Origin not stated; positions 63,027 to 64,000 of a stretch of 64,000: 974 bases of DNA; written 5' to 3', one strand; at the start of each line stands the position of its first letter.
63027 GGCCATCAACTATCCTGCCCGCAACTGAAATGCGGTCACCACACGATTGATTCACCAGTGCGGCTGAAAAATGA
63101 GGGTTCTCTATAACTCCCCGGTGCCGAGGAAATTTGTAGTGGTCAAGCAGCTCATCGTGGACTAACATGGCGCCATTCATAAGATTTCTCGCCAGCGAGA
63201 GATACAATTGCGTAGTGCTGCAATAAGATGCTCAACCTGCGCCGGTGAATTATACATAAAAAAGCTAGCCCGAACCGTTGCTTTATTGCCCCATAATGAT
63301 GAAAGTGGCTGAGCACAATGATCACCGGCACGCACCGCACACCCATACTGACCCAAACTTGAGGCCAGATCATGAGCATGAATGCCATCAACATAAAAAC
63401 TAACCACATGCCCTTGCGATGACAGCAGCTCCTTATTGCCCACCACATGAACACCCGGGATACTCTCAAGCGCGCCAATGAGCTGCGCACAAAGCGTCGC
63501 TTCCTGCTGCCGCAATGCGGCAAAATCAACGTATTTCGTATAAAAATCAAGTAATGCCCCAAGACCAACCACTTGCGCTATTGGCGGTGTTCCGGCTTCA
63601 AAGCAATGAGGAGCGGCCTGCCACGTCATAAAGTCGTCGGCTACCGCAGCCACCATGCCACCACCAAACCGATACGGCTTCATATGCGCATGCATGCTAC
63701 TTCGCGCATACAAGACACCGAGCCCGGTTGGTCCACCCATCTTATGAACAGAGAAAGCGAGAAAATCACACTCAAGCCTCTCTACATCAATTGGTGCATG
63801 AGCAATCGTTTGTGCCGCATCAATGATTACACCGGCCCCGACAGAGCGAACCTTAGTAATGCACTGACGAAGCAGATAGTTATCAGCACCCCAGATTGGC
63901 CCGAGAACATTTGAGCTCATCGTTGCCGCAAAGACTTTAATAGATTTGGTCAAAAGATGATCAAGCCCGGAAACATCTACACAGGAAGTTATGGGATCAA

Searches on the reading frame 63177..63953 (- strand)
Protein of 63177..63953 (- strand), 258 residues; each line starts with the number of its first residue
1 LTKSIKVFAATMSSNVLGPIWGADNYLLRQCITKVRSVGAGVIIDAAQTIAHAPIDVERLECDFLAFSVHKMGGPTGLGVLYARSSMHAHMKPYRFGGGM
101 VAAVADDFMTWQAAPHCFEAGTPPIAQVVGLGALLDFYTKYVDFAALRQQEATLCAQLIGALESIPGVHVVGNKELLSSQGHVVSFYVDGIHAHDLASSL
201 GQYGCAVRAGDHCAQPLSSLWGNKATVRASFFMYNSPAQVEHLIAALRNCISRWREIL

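Call 52: search_protein_families(library=pfam, proteins=[window:63177-63953:-], max_evalue=0.1)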
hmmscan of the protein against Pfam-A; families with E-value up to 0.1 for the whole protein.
window:63177-63953:- (258 aa): 1 family
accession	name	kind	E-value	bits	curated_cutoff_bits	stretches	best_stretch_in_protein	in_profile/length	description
PF00266.25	Aminotran_5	-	6.3e-66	223.3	21.5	1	3-243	138-371/371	Aminotransferase class-V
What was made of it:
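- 63177..64000 (-): Class-V aminotransferase (SufS/IscS-like cysteine desulfurase). It runs off the window end and is the first gene of the conserved same-strand block. It matches Pfam Aminotran_5 at 223 bits (call 52).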
